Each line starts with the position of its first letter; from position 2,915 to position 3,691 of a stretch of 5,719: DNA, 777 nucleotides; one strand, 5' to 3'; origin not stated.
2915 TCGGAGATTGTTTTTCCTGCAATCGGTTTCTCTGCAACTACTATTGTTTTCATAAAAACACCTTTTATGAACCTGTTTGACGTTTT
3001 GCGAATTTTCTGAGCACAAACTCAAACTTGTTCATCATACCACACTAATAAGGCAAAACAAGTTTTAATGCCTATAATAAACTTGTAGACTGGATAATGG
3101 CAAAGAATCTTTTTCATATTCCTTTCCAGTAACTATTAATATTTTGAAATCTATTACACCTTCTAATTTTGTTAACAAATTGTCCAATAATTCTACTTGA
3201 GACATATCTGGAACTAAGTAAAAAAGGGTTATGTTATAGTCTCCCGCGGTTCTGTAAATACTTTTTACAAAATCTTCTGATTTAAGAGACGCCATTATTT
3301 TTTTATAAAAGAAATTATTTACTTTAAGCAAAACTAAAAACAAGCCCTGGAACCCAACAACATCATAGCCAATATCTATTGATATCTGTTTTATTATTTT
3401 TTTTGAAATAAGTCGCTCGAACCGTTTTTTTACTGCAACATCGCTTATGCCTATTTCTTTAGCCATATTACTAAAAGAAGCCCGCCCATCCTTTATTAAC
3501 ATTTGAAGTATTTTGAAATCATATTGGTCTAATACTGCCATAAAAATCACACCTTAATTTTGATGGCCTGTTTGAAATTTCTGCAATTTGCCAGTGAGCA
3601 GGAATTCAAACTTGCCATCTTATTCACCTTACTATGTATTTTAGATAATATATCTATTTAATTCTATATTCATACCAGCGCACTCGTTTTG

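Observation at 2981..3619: Two paralogous extended hairpin elements with compensatory stem changes, positioned just upstream of the lrp and topA ribosome-binding sites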

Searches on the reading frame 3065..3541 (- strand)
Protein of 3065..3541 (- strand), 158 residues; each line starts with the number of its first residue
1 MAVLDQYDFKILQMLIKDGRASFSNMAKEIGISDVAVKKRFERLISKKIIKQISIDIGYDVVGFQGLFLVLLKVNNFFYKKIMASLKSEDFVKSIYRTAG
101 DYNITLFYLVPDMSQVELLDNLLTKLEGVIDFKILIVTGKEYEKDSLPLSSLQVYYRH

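Call 7: find_encoding_contigs(protein=window:3065-3541:-, flank=10000, max_places=10)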
Protein window:3065-3541:- (158 aa): 23 contigs read that carry it; 10 places shown.
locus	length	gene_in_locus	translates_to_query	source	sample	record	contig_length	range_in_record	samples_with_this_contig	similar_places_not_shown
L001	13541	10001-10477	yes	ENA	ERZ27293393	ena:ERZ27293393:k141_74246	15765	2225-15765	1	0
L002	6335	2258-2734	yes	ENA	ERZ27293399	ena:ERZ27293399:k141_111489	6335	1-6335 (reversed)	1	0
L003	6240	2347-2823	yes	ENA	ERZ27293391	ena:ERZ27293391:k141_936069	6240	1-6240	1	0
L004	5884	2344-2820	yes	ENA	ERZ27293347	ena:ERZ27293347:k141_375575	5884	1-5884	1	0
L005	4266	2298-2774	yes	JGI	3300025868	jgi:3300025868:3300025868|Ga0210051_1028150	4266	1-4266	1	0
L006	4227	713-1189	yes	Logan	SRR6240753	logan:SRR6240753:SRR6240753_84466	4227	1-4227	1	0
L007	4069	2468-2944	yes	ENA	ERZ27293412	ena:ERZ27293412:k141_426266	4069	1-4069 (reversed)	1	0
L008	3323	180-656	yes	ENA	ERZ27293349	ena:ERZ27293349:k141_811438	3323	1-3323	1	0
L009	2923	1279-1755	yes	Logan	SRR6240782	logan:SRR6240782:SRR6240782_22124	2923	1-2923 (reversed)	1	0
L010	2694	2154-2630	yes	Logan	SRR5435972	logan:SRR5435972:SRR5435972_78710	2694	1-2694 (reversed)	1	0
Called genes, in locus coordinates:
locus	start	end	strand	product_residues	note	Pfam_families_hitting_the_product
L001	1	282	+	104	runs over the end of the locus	PF05239:PRC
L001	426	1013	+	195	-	-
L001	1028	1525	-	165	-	-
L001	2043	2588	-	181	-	PF02002:TFIIE_alpha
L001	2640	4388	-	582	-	PF12837:Fer4_6 (faint), PF00037:Fer4 (weak), PF02463:SMC_N (weak), PF07693:KAP_NTPase (faint), PF00005:ABC_tran, PF13304:AAA_21 (faint), PF00005:ABC_tran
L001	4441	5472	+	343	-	PF26356:Pelota_N, PF03465:eRF1_3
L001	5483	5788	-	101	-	-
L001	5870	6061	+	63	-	PF01192:RNA_pol_Rpb6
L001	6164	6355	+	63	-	PF00833:Ribosomal_S17e (weak)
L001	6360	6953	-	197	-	PF02676:TYW3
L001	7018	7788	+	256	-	-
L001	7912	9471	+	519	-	PF04055:Radical_SAM, PF16199:Radical_SAM_C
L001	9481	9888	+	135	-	PF10107:Endonuc_Holl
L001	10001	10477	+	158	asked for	PF13404:HTH_AsnC-type, PF13412:HTH_24, PF01037:AsnC_trans_reg (weak)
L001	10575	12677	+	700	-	PF01751:Toprim, PF01131:Topoisom_bac, PF01396:Zn_ribbon_Top1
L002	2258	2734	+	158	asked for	PF13404:HTH_AsnC-type, PF13412:HTH_24, PF01037:AsnC_trans_reg (weak)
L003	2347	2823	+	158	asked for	PF13404:HTH_AsnC-type, PF13412:HTH_24, PF01037:AsnC_trans_reg (weak)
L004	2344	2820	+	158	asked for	PF13404:HTH_AsnC-type, PF13412:HTH_24, PF01037:AsnC_trans_reg (weak)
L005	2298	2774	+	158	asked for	PF13404:HTH_AsnC-type, PF13412:HTH_24, PF01037:AsnC_trans_reg (weak)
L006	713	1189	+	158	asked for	PF13404:HTH_AsnC-type, PF13412:HTH_24, PF01037:AsnC_trans_reg (weak)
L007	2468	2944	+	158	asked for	PF13404:HTH_AsnC-type, PF13412:HTH_24, PF01037:AsnC_trans_reg (weak)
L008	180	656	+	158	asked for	PF13404:HTH_AsnC-type, PF13412:HTH_24, PF01037:AsnC_trans_reg (weak)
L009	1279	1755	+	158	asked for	PF13404:HTH_AsnC-type, PF13412:HTH_24, PF01037:AsnC_trans_reg (weak)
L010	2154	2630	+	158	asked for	PF13404:HTH_AsnC-type, PF13412:HTH_24, PF01037:AsnC_trans_reg (weak)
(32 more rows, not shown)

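Call 8: search_protein_families(library=pfam, proteins=[window:3065-3541:-])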
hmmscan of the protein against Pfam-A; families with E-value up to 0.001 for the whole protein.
window:3065-3541:- (158 aa): 4 families
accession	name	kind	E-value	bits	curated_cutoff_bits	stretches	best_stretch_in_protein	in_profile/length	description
PF13404.12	HTH_AsnC-type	-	9.2e-11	41.8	27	1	4-44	1-41/42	AsnC-type helix-turn-helix domain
PF13412.12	HTH_24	-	2.8e-10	40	21.9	1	4-51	1-48/48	Winged helix-turn-helix DNA-binding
PF01037.27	AsnC_trans_reg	-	4e-07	30.3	25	1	79-138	11-71/73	Lrp/AsnC ligand binding domain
PF22980.2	Myb_DNA-bind_8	-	0.00028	20.6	27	0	19-48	18-47/50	Myb-like DNA-binding domain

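Call 33: find_homologous_proteins(query=window:3065-3541:-, max_evalue=1e-20)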
Query window:3065-3541:- (158 aa): 5 proteins with E <= 1e-20 among 50 candidates.
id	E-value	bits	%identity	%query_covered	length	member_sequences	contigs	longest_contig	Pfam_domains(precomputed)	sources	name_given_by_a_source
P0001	1.3e-85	303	91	100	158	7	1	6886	PF13412.13,PF01037.29,PF22980.3,PF13404.13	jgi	-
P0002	3.3e-78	279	82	100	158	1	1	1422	PF13412.13,PF01037.29,PF13404.13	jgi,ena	-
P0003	6.3e-46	174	54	97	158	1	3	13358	PF13412.13,PF01978.26,PF13404.13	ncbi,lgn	-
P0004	5.8e-45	171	53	97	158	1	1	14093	PF13412.13,PF22980.3,PF13404.13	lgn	-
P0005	1.3e-44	170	51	97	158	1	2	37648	PF13412.13,PF13404.13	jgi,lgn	-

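Call 34: find_encoding_contigs(protein=P0001, flank=10000, max_places=3)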
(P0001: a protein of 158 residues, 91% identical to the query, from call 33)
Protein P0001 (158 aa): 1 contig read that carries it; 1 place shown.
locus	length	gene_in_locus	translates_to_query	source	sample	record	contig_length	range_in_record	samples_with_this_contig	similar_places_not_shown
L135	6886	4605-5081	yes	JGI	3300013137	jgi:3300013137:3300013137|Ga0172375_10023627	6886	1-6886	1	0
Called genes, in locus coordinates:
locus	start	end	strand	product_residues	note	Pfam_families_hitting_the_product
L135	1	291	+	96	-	?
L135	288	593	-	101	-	-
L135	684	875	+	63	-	PF01192:RNA_pol_Rpb6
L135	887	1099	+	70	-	-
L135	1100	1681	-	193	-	PF02676:TYW3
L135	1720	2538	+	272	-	-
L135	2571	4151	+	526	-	PF23613:ELP3_N, PF04055:Radical_SAM, PF16199:Radical_SAM_C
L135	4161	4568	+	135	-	PF10107:Endonuc_Holl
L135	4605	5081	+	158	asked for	PF13404:HTH_AsnC-type, PF13412:HTH_24, PF22980:Myb_DNA-bind_8 (weak), PF01037:AsnC_trans_reg (faint)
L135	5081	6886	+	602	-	?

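Call 35: find_encoding_contigs(protein=P0002, flank=10000, max_places=3)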
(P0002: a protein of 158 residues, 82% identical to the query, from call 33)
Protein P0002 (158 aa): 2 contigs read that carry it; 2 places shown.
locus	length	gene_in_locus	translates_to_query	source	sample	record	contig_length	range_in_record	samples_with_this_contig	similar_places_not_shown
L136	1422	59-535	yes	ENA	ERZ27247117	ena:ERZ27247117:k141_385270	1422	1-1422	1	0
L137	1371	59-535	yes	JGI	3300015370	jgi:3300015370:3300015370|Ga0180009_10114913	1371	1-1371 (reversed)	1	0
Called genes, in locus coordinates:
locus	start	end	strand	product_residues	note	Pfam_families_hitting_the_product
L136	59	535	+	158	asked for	PF13404:HTH_AsnC-type, PF13412:HTH_24, PF01037:AsnC_trans_reg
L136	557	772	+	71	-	-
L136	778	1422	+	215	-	?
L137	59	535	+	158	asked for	PF13404:HTH_AsnC-type, PF13412:HTH_24, PF01037:AsnC_trans_reg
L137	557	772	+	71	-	-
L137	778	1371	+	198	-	?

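Call 36: find_encoding_contigs(protein=P0003, flank=10000, max_places=3)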
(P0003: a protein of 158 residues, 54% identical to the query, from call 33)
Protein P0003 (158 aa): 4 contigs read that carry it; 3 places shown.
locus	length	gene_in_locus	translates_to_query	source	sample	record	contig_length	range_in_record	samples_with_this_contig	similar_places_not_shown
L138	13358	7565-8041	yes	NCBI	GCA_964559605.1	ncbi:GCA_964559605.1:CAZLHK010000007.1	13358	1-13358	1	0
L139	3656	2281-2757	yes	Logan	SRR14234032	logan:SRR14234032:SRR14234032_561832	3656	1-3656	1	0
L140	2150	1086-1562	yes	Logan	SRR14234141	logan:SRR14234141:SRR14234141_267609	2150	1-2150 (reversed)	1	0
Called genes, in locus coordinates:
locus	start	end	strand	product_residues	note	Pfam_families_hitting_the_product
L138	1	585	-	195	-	?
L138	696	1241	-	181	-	PF02002:TFIIE_alpha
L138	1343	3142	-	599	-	PF04068:Fer4_RLI (weak), PF00037:Fer4 (weak), PF12837:Fer4_6 (weak), PF00005:ABC_tran, PF02463:SMC_N (faint), PF13304:AAA_21 (faint), PF00005:ABC_tran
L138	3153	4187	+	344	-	PF26356:Pelota_N, PF03464:eRF1_2 (weak), PF03465:eRF1_3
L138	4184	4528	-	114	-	-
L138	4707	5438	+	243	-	-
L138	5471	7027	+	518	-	PF04055:Radical_SAM, PF16199:Radical_SAM_C, PF00583:Acetyltransf_1 (faint)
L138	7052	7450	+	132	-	PF00293:NUDIX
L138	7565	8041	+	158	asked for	PF01978:TrmB (faint), PF13404:HTH_AsnC-type, PF13412:HTH_24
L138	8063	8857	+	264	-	PF01751:Toprim, PF01131:Topoisom_bac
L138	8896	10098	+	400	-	PF01131:Topoisom_bac, PF01396:Zn_ribbon_Top1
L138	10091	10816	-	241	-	-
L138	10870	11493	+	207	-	-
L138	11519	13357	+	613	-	?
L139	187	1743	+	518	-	PF04055:Radical_SAM, PF16199:Radical_SAM_C, PF00583:Acetyltransf_1 (faint)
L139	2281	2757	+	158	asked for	PF01978:TrmB (faint), PF13404:HTH_AsnC-type, PF13412:HTH_24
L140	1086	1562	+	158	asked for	PF01978:TrmB (faint), PF13404:HTH_AsnC-type, PF13412:HTH_24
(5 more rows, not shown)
